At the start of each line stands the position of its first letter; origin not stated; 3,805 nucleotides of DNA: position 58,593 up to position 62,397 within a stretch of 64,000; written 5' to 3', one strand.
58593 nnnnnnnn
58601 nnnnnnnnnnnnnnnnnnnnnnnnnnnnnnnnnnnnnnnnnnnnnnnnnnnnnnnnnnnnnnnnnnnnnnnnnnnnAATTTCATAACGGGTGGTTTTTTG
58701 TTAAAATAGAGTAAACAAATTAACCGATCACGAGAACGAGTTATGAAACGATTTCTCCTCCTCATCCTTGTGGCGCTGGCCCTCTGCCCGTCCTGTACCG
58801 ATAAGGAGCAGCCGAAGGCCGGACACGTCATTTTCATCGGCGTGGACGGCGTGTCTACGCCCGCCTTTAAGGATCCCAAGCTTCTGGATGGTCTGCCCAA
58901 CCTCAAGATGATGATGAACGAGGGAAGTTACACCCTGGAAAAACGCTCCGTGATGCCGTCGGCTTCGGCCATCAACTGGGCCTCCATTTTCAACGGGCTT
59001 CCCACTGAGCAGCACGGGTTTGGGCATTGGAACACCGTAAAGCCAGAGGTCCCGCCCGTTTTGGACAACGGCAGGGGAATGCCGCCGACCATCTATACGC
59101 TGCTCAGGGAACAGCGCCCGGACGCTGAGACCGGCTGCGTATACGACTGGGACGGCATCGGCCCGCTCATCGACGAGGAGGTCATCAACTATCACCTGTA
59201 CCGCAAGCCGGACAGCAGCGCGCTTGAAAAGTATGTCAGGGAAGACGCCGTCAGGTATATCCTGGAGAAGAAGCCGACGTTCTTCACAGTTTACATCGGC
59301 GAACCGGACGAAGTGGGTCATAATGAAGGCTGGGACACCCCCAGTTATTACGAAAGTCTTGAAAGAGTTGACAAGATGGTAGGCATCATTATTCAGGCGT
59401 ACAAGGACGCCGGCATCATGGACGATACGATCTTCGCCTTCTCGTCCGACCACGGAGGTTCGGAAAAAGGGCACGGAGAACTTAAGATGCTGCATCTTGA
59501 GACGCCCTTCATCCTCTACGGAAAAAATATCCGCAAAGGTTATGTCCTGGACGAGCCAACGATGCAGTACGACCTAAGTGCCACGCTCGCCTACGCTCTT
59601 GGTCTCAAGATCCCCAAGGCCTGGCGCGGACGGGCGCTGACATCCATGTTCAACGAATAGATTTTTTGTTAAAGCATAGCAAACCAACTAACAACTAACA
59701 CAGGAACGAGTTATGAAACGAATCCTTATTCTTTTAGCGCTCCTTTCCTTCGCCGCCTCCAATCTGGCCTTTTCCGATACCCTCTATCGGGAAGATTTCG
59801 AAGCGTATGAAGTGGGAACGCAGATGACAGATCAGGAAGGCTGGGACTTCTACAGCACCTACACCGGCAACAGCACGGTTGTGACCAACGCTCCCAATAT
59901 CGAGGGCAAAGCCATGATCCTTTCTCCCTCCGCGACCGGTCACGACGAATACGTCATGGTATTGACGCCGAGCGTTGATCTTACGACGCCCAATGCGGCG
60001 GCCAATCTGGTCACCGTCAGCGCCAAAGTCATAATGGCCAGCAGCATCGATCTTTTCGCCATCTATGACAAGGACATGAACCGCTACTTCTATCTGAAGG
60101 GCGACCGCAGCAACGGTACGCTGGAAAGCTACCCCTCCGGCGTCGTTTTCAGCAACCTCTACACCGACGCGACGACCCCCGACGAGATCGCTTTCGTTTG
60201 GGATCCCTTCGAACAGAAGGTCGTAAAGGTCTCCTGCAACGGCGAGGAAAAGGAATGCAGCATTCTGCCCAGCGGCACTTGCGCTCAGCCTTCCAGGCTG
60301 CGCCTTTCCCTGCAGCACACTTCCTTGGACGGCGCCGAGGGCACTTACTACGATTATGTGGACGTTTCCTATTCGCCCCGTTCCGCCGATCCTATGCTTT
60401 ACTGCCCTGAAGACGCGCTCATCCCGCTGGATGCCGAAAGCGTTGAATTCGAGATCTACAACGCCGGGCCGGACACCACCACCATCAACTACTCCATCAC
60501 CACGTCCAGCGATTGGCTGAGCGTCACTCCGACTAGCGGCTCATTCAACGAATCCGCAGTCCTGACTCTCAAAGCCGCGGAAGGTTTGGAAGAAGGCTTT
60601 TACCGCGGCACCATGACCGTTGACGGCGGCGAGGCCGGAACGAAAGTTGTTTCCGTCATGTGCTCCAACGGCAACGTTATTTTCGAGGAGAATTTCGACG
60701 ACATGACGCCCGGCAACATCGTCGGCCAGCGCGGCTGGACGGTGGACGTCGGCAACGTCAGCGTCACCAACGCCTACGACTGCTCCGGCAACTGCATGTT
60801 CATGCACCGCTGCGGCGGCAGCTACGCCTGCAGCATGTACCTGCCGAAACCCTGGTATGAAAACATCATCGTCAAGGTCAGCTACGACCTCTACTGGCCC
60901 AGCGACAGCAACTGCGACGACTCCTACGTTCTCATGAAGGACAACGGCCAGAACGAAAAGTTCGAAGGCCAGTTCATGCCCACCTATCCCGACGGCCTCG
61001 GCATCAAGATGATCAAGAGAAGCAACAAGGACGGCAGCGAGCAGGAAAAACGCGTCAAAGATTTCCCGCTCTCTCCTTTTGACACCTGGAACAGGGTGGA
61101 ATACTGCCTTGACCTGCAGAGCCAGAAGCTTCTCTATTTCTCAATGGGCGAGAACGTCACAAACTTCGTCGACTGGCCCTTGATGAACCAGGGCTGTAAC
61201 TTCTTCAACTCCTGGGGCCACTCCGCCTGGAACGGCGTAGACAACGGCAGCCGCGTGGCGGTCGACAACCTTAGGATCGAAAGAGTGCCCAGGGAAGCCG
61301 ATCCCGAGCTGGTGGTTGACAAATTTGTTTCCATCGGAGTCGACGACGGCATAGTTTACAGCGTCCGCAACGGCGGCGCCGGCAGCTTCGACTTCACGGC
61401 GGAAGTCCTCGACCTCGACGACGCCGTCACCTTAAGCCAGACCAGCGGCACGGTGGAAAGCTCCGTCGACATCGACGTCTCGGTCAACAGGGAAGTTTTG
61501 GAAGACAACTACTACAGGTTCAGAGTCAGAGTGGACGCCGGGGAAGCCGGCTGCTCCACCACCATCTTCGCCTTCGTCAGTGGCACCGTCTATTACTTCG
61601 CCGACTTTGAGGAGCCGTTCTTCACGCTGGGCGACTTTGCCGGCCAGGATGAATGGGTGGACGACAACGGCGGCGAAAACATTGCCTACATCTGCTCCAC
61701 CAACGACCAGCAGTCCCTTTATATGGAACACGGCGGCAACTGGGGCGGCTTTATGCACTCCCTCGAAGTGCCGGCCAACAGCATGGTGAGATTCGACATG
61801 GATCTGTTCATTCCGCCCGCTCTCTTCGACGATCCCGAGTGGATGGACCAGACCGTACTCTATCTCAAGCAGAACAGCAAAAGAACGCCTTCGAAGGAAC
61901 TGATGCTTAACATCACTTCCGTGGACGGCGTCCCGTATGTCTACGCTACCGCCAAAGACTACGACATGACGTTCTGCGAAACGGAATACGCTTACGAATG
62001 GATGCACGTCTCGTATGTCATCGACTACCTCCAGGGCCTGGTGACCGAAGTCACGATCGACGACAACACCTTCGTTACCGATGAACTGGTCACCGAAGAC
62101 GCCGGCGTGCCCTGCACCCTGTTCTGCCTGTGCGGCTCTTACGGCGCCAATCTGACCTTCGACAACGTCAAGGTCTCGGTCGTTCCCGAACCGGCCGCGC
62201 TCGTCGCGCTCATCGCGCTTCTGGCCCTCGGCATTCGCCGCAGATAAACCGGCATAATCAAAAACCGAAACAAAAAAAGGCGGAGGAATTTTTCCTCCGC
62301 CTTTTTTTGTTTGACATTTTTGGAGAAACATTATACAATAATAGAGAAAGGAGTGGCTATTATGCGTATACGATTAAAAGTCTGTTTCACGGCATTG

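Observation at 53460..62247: Cluster of paralogous ~850-aa PEP-CTERM proteins, each built from three copies of one module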

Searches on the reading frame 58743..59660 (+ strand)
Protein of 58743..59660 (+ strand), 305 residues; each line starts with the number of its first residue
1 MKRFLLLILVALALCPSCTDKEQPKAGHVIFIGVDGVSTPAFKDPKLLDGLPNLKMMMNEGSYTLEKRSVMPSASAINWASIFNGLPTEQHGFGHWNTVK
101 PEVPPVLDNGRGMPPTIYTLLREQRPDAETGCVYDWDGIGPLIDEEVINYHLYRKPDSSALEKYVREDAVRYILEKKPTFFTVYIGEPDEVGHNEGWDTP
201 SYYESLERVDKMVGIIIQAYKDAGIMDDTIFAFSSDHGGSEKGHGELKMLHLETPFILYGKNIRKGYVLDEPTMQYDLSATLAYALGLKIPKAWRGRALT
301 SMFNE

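Call 18: search_protein_families(library=pfam, proteins=[window:58743-59660:+], max_evalue=0.01)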
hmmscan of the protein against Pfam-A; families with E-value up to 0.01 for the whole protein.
window:58743-59660:+ (305 aa): 4 families
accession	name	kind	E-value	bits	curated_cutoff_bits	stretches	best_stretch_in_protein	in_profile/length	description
PF01663.27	Phosphodiest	-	1.8e-27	97.3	23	1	29-241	1-223/342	Type I phosphodiesterase / nucleotide pyrophosphatase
PF00884.28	Sulfatase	-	5.2e-10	39.5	25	1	197-287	201-300/301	Sulfatase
PF01676.23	Metalloenzyme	-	1.6e-07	31.6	24.3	1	165-286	134-248/252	Metalloenzyme superfamily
PF02995.22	DUF229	-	0.007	15.5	25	0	201-238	305-342/496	Protein of unknown function (DUF229)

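Call 72: search_protein_families(library=ncbifam, proteins=[window:58743-59660:+], max_evalue=0.001)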
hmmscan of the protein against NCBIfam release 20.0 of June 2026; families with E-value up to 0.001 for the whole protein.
window:58743-59660:+ (305 aa): 7 families
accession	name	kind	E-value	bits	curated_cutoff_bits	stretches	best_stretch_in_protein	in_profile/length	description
NF010322.0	PRK13759.1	equivalog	3.3e-09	35.8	481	1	201-302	269-379/486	arylsulfatase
NF009049.0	PRK12383.1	equivalog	1.5e-06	27.4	254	1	173-300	282-398/408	phosphopentomutase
NF045661.1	HdlasePehA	equivalog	6.9e-06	24.9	900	1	201-302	283-391/506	phosphoric/sulfuric ester hydrolase PehA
NF042991.1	alk_phos_PafA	equivalog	1.6e-05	23.5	650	0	244-302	495-552/554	alkaline phosphatase PafA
TIGR03417.1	chol_sulfatase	equivalog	1.8e-05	23.9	433.45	1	201-300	254-361/500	choline-sulfatase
TIGR02335.1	hydr_PhnA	equivalog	0.0003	20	407.55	0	29-94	15-79/408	phosphonoacetate hydrolase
TIGR00306.2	apgM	subfamily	0.00035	19.7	320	1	138-240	253-350/403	2,3-bisphosphoglycerate-independent phosphoglycerate mutase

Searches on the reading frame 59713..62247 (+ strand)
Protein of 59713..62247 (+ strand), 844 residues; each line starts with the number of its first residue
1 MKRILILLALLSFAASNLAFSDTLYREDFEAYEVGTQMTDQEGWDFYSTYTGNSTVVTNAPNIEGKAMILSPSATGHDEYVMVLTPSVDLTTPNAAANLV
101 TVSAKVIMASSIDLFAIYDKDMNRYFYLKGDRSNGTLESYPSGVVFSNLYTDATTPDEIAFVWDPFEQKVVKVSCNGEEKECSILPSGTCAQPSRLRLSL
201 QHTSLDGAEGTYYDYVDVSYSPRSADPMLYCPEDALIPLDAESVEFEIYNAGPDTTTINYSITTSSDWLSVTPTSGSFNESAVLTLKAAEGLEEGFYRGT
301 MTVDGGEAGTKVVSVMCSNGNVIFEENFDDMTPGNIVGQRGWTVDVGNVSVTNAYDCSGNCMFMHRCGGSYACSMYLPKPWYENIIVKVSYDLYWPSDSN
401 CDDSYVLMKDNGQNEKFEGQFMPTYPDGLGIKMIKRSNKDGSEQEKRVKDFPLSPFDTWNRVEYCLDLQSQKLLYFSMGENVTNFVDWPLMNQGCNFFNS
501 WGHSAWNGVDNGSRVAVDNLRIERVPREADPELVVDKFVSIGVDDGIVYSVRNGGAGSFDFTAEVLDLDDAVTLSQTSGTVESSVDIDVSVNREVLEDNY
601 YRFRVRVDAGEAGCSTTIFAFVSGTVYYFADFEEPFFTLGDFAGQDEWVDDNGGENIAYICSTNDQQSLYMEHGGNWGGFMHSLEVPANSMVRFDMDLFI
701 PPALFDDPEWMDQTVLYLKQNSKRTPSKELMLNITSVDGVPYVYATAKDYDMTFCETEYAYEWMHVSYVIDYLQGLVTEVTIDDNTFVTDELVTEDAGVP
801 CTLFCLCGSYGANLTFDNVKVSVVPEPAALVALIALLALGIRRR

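Call 3: search_protein_families(library=pfam, proteins=[window:59713-62247:+], max_evalue=1)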
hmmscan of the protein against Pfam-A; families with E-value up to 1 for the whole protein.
window:59713-62247:+ (844 aa): 3 families
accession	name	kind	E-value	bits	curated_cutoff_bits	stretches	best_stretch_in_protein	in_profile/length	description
PF19190.6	BACON_2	-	1.1e-10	41.7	25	1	255-315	30-89/94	Viral BACON domain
PF13004.13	BACON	-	0.03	14.7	25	1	261-303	4-45/61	Putative binding domain, N-terminal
PF11745.13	DUF3304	-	0.18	12.7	22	1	358-392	17-51/97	Protein of unknown function (DUF3304)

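Call 4: search_protein_families(library=ncbifam, proteins=[window:59713-62247:+], max_evalue=1)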
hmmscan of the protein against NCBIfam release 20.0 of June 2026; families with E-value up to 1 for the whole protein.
window:59713-62247:+ (844 aa): 2 families
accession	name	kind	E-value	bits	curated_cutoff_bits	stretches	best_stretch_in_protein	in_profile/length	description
NF038120.1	PEP_CTERM_QFxxD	subfamily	5.1e-05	23.3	80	1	796-844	169-214/215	NF038120 family PEP-CTERM protein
NF038129.1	PEP_NF038129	equivalog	0.1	12.4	65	1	815-844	162-192/194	NF038129 family PEP-CTERM protein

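Call 52: find_encoding_contigs(protein=window:59713-62247:+, flank=10000, max_places=4)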
Protein window:59713-62247:+ (844 aa): 17 contigs read that carry it; 4 places shown.
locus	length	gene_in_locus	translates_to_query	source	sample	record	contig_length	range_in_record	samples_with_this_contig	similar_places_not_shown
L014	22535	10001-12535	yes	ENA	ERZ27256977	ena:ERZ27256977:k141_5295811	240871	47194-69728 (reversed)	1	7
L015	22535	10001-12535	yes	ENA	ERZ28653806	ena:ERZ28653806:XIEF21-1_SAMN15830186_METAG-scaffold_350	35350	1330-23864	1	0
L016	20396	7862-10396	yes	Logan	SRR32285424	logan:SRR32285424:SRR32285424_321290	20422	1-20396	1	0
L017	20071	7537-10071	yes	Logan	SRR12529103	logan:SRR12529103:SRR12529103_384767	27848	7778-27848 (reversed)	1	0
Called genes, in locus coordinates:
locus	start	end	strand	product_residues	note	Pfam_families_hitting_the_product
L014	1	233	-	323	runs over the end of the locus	-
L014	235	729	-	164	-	-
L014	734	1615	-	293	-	PF01882:DUF58, PF13519:VWA_2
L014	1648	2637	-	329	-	PF20030:bpMoxR, PF07726:AAA_3, PF07728:AAA_5, PF17863:AAA_lid_2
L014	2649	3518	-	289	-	-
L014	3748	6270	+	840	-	PF19190:BACON_2 (weak)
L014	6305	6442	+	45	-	-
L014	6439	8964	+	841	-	PF19190:BACON_2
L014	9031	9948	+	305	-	PF01663:Phosphodiest, PF00884:Sulfatase, PF01676:Metalloenzyme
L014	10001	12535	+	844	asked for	PF19190:BACON_2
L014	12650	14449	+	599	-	-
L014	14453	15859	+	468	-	-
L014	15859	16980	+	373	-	PF05345:He_PIG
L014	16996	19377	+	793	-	-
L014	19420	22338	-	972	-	PF00580:UvrD-helicase, PF13245:AAA_19 (faint), PF13361:UvrD_C, PF13538:UvrD_C_2 (faint), PF12705:PDDEXK_1 (faint)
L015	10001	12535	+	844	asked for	PF19190:BACON_2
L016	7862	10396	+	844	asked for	PF19190:BACON_2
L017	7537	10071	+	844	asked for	PF19190:BACON_2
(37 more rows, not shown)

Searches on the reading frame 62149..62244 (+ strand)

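Call 70: search_protein_families(library=ncbifam, proteins=[window:62149-62244:+], max_evalue=10)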
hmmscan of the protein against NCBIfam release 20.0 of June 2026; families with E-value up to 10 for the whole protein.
seq(32 aa): 11 families
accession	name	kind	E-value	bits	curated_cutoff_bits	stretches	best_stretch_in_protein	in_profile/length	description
NF038120.1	PEP_CTERM_QFxxD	subfamily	9.7e-05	22.3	80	1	3-32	184-214/215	NF038120 family PEP-CTERM protein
TIGR02595.1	PEP_CTERM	domain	0.00075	20.2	16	1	12-32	1-21/24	PEP-CTERM sorting domain-containing protein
NF038129.1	PEP_NF038129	equivalog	0.0024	17.7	65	1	6-32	165-192/194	NF038129 family PEP-CTERM protein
TIGR03901.2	MYXO-CTERM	domain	0.015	15.7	20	1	15-32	15-33/34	MYXO-CTERM sorting domain-containing protein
NF033554.9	floc_PepA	equivalog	0.034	13.9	80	1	4-32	234-258/261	flocculation-associated PEP-CTERM protein PepA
NF038125.1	PEP_CTERM_THxN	subfamily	0.052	13.1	85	1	8-32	218-244/246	THxN family PEP-CTERM protein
NF041538.1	PEP_EDSA_1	subfamily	0.06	13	100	1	6-32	277-305/307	EDSAP-1 family PEP-CTERM protein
NF038124.1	PEP_CTERM_TLD_A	exception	0.064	12.8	100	1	8-32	207-234/235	PEP_CTERM-anchored TLD domain-containing protein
TIGR03382.1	GC_trans_RRR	domain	0.086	13.5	15.85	1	16-32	12-27/27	MYXO-CTERM sorting domain-containing protein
NF038130.1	PEP_NF038130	equivalog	0.15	11.7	60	1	6-27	257-278/283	NF038130 family PEP-CTERM protein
TIGR04126.1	PGF_CTERM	domain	0.17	11.6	24.5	1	16-32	12-28/28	PGF-CTERM sorting domain-containing protein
